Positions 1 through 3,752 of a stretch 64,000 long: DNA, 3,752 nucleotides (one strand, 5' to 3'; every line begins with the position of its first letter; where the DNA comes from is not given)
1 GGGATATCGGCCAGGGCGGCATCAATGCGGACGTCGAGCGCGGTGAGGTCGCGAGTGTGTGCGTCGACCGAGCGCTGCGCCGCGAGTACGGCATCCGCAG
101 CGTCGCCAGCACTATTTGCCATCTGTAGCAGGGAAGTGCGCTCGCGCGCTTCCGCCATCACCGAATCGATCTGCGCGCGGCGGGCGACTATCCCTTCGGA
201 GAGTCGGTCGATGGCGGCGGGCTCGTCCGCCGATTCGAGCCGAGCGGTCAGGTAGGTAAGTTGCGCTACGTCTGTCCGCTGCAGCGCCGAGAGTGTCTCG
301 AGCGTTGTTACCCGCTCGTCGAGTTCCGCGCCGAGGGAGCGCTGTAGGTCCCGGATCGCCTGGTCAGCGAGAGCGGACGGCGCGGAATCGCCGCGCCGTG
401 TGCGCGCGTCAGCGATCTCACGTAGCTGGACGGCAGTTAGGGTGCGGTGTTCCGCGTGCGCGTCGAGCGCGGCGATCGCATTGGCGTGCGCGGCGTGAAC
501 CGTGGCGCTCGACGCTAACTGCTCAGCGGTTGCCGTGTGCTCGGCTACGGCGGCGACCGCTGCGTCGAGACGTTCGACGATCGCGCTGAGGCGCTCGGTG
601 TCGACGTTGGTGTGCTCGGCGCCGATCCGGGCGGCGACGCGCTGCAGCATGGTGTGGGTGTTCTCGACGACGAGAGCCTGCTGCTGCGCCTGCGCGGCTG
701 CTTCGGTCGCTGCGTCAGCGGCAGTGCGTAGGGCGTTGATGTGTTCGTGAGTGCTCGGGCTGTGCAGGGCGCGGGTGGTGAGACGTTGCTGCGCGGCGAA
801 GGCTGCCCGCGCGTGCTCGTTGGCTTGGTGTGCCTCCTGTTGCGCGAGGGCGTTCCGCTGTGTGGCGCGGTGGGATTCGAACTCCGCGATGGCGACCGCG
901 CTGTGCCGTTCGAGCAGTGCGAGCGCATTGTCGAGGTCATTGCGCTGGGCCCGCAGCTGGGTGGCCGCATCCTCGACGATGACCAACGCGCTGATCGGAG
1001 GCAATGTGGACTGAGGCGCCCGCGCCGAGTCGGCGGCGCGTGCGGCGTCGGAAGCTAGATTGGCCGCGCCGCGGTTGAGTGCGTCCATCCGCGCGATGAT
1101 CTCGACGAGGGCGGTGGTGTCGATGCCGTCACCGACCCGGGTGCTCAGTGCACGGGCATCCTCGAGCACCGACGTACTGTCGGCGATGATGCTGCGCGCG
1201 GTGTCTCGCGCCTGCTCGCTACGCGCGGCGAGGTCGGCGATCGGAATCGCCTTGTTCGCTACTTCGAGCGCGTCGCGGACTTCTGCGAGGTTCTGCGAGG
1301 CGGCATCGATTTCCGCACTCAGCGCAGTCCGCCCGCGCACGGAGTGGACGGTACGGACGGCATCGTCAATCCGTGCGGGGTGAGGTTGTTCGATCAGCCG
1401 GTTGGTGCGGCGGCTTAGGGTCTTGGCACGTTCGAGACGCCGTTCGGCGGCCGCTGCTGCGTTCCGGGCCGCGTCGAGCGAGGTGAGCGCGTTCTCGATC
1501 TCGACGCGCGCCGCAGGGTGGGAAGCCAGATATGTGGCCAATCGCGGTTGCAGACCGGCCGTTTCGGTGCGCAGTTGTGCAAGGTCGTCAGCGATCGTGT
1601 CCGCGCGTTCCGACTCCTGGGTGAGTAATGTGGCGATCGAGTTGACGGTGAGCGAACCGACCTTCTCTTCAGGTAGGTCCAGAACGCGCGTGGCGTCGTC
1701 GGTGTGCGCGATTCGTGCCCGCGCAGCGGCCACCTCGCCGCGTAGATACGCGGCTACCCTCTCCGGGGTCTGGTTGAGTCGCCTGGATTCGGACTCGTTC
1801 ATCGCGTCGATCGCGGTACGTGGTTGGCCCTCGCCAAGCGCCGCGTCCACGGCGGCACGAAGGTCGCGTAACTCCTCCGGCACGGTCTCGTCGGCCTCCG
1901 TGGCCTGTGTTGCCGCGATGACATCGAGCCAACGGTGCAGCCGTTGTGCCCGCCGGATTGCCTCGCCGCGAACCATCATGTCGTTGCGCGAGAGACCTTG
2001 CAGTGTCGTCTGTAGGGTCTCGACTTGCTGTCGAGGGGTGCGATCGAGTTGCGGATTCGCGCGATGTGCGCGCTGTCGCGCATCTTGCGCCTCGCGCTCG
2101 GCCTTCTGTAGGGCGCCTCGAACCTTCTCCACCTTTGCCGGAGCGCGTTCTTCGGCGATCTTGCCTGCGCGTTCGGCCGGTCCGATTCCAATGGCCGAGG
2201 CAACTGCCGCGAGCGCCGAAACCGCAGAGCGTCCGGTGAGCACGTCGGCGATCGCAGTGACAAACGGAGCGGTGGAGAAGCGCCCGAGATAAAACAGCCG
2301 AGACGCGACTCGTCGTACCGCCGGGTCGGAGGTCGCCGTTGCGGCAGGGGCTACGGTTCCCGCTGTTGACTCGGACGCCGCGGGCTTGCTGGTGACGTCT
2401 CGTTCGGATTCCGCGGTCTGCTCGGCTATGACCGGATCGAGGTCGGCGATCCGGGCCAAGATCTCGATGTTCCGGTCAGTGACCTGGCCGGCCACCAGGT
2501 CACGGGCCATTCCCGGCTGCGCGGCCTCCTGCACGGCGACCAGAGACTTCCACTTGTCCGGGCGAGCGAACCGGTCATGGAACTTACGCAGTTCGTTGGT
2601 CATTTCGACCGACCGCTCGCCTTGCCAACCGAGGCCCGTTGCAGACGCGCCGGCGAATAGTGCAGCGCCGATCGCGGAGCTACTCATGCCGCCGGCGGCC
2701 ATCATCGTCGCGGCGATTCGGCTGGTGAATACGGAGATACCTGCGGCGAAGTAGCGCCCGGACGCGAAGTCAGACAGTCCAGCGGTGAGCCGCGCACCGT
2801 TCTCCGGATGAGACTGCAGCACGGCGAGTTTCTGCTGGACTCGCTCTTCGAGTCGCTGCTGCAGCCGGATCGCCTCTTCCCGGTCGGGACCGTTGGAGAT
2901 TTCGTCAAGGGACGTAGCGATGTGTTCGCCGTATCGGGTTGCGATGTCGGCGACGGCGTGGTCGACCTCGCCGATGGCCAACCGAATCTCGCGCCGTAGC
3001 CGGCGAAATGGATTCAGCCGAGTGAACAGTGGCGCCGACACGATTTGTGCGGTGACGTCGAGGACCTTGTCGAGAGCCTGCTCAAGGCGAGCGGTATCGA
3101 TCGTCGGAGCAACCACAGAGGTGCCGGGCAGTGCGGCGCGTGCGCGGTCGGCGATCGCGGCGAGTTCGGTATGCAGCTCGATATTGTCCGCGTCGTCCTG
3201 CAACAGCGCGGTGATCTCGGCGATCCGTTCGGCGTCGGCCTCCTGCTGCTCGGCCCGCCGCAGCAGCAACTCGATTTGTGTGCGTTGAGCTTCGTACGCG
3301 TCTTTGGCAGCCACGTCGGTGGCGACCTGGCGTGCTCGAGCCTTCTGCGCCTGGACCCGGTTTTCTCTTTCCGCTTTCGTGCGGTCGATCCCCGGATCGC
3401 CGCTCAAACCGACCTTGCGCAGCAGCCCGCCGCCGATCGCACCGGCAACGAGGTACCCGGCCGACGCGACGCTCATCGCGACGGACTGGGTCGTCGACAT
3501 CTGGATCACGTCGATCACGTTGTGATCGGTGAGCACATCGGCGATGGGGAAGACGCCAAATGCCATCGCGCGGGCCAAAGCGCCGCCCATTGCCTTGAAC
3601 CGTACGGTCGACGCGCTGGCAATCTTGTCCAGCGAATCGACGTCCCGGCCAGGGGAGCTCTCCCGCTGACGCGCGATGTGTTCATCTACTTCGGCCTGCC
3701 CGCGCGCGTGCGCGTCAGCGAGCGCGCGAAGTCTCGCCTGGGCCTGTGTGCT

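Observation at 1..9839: Unlisted giant minus-strand ORF (at least 3279 codons) fills the first 9.8 kb and runs off the window edge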

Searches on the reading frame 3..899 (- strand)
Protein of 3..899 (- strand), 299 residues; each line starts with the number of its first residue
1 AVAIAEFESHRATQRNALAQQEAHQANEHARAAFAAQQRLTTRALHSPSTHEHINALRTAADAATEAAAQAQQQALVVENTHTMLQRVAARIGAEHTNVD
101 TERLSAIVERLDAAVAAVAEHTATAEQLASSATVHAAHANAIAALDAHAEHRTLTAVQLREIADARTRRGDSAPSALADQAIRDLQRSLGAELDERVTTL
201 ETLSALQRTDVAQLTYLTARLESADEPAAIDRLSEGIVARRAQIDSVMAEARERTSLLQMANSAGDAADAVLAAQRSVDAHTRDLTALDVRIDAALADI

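Call 31: search_protein_families(library=pfam, proteins=[window:3-899:-], max_evalue=10)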
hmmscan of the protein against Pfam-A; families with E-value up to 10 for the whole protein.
window:3-899:- (299 aa): 2 families
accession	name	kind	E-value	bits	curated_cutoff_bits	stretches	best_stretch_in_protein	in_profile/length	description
PF09548.15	Spore_III_AB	-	1.3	9.4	32.5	1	58-133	83-158/170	Stage III sporulation protein AB (spore_III_AB)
PF13521.12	AAA_28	-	7.8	7.1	27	0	16-185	17-145/164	AAA domain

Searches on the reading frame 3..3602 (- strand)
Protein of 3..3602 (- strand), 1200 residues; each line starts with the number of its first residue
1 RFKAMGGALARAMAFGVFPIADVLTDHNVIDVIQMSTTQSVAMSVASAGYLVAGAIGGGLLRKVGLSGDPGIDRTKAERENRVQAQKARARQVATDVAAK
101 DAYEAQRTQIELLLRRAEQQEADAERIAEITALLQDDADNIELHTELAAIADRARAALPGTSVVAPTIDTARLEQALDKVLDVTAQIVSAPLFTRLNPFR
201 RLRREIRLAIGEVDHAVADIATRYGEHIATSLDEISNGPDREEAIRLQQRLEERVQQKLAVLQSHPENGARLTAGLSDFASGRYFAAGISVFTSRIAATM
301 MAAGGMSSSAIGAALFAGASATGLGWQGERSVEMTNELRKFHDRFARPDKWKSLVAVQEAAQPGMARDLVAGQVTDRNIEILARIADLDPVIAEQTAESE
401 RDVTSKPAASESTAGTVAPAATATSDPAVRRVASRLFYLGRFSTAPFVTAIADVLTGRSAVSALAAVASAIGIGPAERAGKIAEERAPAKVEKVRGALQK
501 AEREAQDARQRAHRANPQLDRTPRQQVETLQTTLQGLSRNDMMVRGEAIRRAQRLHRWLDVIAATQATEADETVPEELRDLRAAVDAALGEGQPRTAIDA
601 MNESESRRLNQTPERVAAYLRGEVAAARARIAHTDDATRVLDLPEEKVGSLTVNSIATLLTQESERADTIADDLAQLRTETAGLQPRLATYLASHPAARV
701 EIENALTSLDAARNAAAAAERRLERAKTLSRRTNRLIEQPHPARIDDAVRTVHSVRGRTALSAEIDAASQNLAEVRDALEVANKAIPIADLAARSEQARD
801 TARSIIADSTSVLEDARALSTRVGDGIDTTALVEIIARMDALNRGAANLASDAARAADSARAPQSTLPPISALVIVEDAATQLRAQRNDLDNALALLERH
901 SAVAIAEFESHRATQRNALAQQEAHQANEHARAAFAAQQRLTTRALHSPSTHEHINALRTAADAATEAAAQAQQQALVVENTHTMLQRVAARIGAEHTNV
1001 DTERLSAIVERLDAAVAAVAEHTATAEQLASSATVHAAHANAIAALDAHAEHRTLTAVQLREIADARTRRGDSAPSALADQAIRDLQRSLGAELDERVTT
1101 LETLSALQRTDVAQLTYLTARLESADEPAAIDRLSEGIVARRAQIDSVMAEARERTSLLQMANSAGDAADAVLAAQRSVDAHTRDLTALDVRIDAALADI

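Call 8: find_related_loci(query=window:3-3602:-, collection=genome_contigs, flank=10000)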
Query window:3-3602:- (1200 aa) in genome_contigs; peptide patterns used: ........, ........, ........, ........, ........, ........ (x = any residue, [..] = any of these).
249 stretches matched a pattern, but none encodes a relative of the query by tblastn (E <= 1e-3).

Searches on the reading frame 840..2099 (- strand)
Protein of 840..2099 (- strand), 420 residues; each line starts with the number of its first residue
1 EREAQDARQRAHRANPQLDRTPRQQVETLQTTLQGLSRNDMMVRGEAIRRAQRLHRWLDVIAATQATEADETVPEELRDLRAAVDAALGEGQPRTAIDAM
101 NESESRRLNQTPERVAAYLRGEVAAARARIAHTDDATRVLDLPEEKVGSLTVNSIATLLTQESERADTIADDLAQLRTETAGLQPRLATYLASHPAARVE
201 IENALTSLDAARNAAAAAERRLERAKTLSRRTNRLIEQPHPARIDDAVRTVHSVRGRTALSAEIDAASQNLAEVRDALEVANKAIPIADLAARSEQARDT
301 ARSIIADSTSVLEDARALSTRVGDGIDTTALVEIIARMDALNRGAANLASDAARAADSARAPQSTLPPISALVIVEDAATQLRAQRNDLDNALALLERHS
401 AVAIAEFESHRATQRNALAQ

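Call 31: search_protein_families(library=pfam, proteins=[window:840-2099:-], max_evalue=10)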
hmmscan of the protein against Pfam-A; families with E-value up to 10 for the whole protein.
window:840-2099:- (420 aa): 3 families
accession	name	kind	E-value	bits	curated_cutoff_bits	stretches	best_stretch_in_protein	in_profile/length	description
PF05451.16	Phytoreo_Pns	-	0.11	12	20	1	264-334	46-116/359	Phytoreovirus nonstructural protein Pns10/11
PF05859.17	Mis12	-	0.33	11.1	25.7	1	197-296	117-210/231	Mis12 protein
PF17107.11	SesA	-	2.4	8.7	26.3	1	244-307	8-68/122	N-terminal domain on NACHT_NTPase and P-loop NTPases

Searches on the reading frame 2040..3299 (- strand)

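Call 31: search_protein_families(library=pfam, proteins=[window:2040-3299:-], max_evalue=10)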
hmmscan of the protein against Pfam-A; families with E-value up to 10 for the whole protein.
window:2040-3299:- (420 aa): 3 families
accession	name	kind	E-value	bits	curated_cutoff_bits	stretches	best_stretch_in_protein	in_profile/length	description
PF22293.1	ANXE1_4th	-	0.081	13.6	27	1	12-43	4-36/64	Annexin E1, fourth repeat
PF13472.12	Lipase_GDSL_2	-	0.12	13.3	32.9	1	45-137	88-156/178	GDSL-like Lipase/Acylhydrolase family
PF04728.18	LPP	-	0.97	10.3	29.1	1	388-419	14-45/53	Lipoprotein leucine-zipper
